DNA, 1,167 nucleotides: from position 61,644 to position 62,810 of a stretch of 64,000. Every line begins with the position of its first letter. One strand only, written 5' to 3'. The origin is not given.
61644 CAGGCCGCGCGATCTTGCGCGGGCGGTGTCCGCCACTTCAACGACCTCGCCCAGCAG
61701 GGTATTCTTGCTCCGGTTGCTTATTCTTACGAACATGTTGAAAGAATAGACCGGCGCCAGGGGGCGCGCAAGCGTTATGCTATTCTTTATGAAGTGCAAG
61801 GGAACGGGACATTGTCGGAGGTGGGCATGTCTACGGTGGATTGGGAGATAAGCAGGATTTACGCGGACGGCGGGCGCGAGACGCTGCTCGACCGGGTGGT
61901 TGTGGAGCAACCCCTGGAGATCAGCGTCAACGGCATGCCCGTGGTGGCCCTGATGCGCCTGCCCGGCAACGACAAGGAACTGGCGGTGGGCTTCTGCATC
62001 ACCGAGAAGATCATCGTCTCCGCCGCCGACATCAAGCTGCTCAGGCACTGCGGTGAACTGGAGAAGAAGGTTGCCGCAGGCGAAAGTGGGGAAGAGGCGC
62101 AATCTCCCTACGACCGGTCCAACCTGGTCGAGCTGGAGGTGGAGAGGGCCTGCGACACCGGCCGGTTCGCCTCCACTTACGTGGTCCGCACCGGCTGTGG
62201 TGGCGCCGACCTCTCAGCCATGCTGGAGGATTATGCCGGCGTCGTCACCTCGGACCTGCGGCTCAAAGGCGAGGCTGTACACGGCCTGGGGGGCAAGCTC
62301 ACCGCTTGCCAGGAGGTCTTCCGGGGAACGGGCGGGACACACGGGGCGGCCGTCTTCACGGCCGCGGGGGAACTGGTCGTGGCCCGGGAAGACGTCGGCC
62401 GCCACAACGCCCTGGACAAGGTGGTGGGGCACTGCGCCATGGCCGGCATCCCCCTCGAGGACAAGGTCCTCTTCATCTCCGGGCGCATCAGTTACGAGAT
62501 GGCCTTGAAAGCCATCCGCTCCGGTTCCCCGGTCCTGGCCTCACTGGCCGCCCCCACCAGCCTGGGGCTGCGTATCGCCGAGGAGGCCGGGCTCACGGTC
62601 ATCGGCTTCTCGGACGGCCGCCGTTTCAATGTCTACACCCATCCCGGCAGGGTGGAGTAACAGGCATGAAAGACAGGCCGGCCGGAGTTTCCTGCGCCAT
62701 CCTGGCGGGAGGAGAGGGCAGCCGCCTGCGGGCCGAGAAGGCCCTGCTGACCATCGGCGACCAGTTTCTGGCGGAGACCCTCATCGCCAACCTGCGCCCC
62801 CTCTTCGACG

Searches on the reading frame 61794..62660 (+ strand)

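Call 36: search_protein_families(library=pfam, proteins=[window:61794-62660:+], max_evalue=0.001)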
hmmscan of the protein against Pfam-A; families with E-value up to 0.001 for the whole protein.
window:61794-62660:+ (288 aa): 1 family
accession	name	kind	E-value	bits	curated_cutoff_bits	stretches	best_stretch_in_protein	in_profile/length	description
PF02634.21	FdhD-NarQ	-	1.2e-68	231.9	27.2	1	36-287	1-236/237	FdhD/NarQ family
